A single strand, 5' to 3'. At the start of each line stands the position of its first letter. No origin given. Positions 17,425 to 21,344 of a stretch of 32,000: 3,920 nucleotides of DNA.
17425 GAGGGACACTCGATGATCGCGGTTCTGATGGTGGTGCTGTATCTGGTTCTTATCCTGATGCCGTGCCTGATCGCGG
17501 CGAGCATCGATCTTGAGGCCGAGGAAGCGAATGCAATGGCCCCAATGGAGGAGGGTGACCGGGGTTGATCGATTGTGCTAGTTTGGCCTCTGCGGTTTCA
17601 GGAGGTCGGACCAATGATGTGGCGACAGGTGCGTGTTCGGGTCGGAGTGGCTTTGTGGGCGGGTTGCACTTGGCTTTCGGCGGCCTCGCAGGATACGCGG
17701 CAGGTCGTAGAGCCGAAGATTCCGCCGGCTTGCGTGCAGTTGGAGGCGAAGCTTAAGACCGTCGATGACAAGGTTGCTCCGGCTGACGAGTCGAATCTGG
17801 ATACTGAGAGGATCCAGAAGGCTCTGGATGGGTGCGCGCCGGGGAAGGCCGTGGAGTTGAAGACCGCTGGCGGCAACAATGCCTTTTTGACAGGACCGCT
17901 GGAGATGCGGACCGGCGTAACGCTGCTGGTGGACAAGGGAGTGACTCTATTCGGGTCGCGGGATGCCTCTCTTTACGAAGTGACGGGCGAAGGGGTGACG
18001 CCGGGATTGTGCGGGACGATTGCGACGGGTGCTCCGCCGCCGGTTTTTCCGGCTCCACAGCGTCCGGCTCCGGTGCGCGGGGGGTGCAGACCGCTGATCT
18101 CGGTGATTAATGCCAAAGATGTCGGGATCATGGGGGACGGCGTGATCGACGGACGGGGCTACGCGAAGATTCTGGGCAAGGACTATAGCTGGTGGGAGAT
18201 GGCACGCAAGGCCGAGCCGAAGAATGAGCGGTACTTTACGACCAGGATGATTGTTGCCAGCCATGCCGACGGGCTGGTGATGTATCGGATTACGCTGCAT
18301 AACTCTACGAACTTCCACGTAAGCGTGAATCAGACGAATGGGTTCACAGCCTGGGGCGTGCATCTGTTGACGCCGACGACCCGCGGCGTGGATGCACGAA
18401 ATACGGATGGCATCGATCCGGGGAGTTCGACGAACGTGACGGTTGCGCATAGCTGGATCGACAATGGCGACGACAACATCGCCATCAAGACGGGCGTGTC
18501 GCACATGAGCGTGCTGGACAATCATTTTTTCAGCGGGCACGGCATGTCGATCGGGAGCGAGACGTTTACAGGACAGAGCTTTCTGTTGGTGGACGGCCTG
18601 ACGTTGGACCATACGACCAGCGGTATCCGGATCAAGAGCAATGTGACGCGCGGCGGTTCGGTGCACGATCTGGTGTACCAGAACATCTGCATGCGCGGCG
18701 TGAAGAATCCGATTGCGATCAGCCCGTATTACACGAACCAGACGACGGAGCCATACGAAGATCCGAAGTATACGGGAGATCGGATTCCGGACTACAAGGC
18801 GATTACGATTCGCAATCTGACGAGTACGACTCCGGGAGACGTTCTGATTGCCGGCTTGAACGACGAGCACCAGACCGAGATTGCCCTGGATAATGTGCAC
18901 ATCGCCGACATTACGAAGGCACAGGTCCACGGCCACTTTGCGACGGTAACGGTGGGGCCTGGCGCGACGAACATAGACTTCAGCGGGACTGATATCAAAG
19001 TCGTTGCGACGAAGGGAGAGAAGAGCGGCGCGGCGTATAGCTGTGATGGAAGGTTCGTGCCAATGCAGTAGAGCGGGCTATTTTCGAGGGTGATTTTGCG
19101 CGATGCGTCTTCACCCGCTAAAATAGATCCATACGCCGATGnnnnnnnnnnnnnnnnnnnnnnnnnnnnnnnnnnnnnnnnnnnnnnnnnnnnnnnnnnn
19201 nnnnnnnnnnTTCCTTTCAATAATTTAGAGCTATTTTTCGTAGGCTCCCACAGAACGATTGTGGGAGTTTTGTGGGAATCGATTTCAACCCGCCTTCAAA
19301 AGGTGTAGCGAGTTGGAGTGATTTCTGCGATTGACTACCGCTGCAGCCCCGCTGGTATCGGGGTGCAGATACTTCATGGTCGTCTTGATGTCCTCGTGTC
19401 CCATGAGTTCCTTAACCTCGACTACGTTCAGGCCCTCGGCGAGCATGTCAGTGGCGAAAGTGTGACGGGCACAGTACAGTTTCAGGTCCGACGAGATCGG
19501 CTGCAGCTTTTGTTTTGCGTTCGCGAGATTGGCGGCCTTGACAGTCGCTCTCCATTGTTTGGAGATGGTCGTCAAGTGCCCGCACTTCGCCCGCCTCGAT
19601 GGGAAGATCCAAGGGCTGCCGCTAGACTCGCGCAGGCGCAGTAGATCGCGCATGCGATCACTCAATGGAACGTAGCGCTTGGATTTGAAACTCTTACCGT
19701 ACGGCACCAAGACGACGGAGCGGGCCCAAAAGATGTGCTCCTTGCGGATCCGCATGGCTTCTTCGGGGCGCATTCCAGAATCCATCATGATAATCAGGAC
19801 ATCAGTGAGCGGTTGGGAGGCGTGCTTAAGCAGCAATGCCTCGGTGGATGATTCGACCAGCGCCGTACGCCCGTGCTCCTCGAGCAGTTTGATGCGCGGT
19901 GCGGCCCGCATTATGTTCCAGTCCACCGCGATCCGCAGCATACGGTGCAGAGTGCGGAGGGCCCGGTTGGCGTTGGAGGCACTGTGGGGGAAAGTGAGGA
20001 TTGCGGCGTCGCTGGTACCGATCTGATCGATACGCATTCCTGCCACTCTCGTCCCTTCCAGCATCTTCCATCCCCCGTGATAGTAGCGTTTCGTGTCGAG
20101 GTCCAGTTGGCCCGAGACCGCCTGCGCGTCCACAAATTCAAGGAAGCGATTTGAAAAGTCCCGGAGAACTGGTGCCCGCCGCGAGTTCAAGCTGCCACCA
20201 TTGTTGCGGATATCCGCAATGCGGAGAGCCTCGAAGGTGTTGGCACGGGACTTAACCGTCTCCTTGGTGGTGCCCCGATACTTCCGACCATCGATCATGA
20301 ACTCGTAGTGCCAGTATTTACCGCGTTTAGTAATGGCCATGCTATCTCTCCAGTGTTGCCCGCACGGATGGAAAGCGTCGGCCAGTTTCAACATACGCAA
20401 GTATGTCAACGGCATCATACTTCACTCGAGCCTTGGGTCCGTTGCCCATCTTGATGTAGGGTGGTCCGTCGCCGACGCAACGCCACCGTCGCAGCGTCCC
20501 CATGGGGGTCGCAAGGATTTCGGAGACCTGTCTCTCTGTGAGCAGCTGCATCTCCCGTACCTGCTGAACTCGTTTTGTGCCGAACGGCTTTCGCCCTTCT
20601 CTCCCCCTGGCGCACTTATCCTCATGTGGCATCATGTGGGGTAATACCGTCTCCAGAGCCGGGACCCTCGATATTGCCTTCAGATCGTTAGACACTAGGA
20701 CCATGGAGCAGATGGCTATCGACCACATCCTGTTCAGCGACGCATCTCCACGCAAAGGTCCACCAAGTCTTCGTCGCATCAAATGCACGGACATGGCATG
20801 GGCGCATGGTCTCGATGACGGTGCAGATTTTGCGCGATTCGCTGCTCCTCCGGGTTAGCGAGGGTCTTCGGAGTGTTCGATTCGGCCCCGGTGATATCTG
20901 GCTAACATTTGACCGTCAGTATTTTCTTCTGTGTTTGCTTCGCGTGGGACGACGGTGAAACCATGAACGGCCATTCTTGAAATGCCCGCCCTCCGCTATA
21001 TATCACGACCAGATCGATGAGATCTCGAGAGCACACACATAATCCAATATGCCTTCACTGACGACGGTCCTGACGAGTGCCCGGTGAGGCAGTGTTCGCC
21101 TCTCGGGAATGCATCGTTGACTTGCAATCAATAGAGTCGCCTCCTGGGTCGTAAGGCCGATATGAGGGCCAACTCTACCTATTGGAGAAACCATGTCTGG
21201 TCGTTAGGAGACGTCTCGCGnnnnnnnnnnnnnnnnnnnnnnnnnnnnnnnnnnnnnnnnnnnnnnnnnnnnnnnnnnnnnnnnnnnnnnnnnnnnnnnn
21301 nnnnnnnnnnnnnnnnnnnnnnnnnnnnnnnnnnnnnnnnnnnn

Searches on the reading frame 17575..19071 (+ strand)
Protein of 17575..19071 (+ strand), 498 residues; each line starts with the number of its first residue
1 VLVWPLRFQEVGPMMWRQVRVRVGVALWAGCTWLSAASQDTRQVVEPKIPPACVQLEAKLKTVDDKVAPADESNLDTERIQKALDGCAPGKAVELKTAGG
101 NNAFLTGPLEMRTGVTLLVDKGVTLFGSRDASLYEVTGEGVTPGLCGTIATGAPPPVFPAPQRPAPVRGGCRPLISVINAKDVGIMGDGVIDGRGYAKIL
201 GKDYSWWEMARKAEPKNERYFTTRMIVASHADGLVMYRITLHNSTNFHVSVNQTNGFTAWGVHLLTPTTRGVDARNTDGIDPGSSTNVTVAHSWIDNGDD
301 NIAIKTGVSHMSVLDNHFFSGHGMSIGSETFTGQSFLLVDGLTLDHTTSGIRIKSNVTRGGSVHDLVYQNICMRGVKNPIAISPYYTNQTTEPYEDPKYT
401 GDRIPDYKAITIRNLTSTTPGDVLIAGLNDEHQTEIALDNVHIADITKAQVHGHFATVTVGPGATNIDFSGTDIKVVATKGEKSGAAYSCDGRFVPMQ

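Call 7: search_protein_families(library=ncbifam, proteins=[window:17575-19071:+], max_evalue=0.1)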
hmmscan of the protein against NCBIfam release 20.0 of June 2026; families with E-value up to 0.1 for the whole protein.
window:17575-19071:+ (498 aa): 5 families
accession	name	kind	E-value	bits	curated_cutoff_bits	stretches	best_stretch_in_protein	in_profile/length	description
NF051860.1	PolglcturonPglAAgro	equivalog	6.4e-23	81.2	600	1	64-444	94-465/502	polygalacturonase PglA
NF049899.1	RhamgalacuronBT4153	equivalog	3e-13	49.2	650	2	177-310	136-268/432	rhamnogalacturonidase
NF051861.1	PolglcturonPglBAgro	equivalog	3.3e-11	42.6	600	1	172-309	81-207/437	polygalacturonase PglB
NF049898.1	RhamgalacuronBT4146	equivalog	3.1e-09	36.1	500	1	174-306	95-207/445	rhamnogalacturonidase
NF049892.1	AlphdgalacturondseBT4155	equivalog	7.5e-06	24.9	800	1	274-451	251-439/454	alpha-d-galacturonidase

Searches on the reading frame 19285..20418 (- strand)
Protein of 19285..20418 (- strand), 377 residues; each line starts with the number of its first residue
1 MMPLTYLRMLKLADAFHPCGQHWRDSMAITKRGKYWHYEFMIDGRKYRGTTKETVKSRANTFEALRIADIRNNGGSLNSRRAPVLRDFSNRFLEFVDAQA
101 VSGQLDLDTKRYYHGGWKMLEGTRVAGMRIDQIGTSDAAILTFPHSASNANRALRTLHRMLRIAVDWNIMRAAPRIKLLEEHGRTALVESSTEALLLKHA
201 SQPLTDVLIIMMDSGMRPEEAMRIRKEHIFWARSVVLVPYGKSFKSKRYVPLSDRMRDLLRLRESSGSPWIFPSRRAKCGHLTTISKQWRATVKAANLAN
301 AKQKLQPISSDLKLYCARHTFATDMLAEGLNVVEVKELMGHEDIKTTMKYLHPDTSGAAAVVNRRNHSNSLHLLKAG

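Call 4: search_protein_families(library=pfam, proteins=[window:19285-20418:-], max_evalue=0.1)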
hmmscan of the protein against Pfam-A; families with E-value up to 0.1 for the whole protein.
window:19285-20418:- (377 aa): 1 family
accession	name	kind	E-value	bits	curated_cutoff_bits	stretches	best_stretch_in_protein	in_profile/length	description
PF00589.27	Phage_integrase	-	8.2e-24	84.7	27.1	1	206-354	26-169/172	Phage integrase family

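Call 5: search_protein_families(library=padloc, proteins=[window:19285-20418:-], max_evalue=0.1)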
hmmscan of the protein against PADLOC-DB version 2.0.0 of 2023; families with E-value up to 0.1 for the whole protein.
window:19285-20418:- (377 aa): 0 families

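Call 6: search_protein_families(library=phrogs, proteins=[window:19285-20418:-], max_evalue=0.1)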
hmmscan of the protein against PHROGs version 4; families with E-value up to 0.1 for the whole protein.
window:19285-20418:- (377 aa): 6 families
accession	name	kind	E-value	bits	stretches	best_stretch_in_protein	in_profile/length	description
phrog_1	-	integration and excision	2e-42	147.3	1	27-363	114-445/611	integrase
phrog_216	-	integration and excision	3.6e-21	76.6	1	207-362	79-233/301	integrase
phrog_7685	-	integration and excision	1.4e-09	38.9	1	292-350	161-220/240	integrase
phrog_7269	-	integration and excision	1.2e-06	29.3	1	306-352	18-68/89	integrase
phrog_23271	-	unknown function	0.0033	18.4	1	315-352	12-49/67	-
phrog_35951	-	unknown function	0.04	15.4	0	310-353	19-62/97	-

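Call 7: search_protein_families(library=ncbifam, proteins=[window:19285-20418:-], max_evalue=0.1)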
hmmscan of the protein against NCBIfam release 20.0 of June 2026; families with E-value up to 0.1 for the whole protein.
window:19285-20418:- (377 aa): 8 families
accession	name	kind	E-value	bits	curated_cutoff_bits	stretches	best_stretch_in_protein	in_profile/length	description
NF040815.2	recomb_XerA_Arch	equivalog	3.1e-19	69.6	220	1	154-356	61-257/263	site-specific tyrosine recombinase/integron integrase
TIGR02224.1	recomb_XerC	equivalog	1.5e-15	57.4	335.15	1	207-358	133-282/295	tyrosine recombinase XerC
TIGR02249.1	integrase_gron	subfamily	8.3e-15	54.9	265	2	296-362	244-309/315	integron integrase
TIGR02225.1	recomb_XerD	equivalog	7.8e-13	48.4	329.6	1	205-358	127-279/290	site-specific tyrosine recombinase XerD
NF001399.0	PRK00283.1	subfamily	6.6e-12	45.3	279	1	144-352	67-282/300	tyrosine recombinase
NF002331.0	PRK01287.1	subfamily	4.7e-08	32.4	371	1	207-351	167-310/365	site-specific tyrosine recombinase XerC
NF011946.0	PRK15417.1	equivalog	2.2e-06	27.1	435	1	315-363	277-325/337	integron integrase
NF003462.0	PRK05084.1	equivalog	2.6e-05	23.1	267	1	317-365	308-356/360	tyrosine recombinase XerS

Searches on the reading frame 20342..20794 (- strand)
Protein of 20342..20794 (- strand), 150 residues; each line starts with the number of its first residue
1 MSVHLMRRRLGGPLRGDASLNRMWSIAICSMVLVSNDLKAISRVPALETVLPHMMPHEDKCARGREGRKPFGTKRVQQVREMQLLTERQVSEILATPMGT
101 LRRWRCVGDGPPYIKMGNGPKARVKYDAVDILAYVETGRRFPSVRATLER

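Call 4: search_protein_families(library=pfam, proteins=[window:20342-20794:-], max_evalue=0.1)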
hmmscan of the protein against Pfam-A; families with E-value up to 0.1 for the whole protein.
window:20342-20794:- (150 aa): 2 families
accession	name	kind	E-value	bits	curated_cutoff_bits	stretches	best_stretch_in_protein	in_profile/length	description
PF12728.13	HTH_17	-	0.00035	21.2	27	1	84-138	1-50/51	Helix-turn-helix domain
PF05515.16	Viral_NABP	-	0.026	14.9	23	1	54-130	1-76/227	Viral nucleic acid binding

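Call 5: search_protein_families(library=padloc, proteins=[window:20342-20794:-], max_evalue=0.1)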
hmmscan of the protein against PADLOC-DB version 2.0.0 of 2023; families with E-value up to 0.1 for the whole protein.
window:20342-20794:- (150 aa): 1 family
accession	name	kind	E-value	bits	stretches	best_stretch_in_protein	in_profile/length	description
PDLC03951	RmrA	-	0.0024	14.9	0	65-105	2-42/400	-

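Call 6: search_protein_families(library=phrogs, proteins=[window:20342-20794:-], max_evalue=0.1)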
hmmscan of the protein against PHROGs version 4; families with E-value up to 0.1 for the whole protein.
window:20342-20794:- (150 aa): 2 families
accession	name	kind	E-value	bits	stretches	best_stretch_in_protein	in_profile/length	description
phrog_2528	-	unknown function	0.00017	22.5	1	79-138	23-79/90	-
phrog_66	-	integration and excision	0.0021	18.8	1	73-137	82-142/412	excisionase and transcriptional regulator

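Call 7: search_protein_families(library=ncbifam, proteins=[window:20342-20794:-], max_evalue=0.1)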
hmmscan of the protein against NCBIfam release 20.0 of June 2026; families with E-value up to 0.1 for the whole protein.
window:20342-20794:- (150 aa): 0 families

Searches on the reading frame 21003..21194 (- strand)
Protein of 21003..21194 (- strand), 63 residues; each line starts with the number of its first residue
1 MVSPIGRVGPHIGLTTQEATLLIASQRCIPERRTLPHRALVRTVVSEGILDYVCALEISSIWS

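Call 4: search_protein_families(library=pfam, proteins=[window:21003-21194:-], max_evalue=0.1)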
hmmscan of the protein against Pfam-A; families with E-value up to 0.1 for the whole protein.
window:21003-21194:- (63 aa): 0 families
